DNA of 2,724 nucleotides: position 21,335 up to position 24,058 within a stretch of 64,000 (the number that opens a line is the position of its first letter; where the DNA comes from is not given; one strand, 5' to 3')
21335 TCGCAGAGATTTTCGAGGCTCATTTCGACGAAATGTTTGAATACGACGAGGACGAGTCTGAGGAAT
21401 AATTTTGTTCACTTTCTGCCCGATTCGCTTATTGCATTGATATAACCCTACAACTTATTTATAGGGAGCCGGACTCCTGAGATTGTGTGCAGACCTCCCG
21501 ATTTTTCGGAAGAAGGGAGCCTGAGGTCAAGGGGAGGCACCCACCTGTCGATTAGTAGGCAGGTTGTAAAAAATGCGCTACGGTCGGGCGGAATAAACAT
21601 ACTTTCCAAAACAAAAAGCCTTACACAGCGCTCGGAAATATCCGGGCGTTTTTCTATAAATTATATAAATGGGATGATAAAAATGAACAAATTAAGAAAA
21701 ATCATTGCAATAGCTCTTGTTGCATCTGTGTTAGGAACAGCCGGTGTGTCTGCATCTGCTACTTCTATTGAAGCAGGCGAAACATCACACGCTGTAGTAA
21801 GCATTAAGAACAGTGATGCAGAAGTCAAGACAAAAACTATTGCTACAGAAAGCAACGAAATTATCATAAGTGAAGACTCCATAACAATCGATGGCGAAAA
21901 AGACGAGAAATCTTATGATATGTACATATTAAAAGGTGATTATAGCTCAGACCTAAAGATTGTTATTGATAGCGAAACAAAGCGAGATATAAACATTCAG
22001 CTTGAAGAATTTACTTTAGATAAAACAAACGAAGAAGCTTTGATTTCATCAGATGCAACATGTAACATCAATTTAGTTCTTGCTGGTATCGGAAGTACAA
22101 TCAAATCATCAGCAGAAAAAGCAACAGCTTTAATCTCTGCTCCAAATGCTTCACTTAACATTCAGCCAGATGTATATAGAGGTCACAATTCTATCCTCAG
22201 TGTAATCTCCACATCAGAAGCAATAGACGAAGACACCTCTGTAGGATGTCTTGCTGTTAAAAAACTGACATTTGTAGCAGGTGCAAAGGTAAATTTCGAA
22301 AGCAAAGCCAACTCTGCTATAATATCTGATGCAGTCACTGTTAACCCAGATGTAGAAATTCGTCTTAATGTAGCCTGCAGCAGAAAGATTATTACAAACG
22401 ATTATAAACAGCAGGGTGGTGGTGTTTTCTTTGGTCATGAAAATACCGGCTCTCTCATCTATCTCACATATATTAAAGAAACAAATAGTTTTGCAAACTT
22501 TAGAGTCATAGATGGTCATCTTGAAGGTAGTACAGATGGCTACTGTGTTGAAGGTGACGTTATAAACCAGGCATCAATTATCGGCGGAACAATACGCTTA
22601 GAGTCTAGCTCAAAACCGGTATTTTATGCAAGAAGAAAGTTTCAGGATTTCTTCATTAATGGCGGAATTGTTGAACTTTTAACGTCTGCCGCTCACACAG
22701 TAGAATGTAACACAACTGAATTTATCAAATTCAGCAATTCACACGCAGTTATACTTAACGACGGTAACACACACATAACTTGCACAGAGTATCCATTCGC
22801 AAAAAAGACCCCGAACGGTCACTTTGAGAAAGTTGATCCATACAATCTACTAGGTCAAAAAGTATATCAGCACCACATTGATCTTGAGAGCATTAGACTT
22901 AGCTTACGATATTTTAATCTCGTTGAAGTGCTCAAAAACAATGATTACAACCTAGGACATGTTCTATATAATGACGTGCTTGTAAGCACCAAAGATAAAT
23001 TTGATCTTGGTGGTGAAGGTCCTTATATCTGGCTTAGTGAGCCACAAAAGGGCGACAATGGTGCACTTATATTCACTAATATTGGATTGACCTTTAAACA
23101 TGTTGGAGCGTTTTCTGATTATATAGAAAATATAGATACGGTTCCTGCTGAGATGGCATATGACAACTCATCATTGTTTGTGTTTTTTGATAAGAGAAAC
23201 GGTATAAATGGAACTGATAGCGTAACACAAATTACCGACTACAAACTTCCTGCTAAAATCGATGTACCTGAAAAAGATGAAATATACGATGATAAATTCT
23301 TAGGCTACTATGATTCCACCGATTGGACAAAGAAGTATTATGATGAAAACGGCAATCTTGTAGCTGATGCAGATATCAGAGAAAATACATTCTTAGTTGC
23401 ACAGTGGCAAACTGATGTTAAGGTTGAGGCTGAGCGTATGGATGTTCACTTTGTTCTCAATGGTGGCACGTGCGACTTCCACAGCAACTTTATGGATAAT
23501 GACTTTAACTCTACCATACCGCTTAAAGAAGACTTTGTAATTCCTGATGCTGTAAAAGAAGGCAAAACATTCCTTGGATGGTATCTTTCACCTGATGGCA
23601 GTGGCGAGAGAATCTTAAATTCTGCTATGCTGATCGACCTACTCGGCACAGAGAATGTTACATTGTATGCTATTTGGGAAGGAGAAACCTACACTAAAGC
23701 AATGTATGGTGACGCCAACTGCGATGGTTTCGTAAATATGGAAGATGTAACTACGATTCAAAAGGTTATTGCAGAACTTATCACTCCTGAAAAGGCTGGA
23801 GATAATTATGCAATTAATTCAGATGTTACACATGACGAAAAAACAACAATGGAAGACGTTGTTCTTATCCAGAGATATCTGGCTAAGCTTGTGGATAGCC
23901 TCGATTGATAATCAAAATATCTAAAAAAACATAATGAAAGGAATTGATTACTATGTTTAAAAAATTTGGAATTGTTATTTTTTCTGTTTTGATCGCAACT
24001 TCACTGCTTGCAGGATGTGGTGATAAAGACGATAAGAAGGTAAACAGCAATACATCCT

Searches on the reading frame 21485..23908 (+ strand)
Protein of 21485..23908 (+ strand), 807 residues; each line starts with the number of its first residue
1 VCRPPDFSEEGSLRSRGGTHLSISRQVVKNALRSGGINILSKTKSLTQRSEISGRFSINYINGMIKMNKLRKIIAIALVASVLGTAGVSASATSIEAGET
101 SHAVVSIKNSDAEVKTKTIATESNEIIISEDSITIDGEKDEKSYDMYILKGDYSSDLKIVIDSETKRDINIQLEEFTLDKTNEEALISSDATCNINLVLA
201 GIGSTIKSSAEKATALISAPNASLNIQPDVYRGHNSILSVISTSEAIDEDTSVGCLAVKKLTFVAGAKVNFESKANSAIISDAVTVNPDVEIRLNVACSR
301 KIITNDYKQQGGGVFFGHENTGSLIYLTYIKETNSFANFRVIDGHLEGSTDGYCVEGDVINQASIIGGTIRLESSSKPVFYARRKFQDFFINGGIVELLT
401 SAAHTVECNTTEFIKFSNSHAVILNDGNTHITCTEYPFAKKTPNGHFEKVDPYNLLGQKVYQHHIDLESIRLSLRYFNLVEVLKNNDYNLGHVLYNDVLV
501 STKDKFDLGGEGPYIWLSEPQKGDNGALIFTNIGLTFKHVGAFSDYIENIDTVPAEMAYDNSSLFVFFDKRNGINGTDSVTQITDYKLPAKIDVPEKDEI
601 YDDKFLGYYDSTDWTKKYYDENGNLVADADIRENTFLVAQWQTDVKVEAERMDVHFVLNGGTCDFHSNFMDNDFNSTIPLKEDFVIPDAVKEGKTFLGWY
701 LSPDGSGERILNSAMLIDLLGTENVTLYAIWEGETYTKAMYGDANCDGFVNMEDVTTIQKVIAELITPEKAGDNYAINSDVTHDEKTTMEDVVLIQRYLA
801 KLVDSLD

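Call 68: search_protein_families(library=pfam, proteins=[window:21485-23908:+], max_evalue=0.00001)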
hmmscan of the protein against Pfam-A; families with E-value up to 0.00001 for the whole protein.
window:21485-23908:+ (807 aa): 2 families
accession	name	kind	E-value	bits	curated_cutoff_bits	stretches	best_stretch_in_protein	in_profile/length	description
PF09479.16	Flg_new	-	1.9e-07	31.6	27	0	654-729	3-64/65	Listeria-Bacteroides repeat domain (List_Bact_rpt)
PF00404.24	Dockerin_1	-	9.6e-07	29.3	22.9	1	741-799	1-56/57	Dockerin type I domain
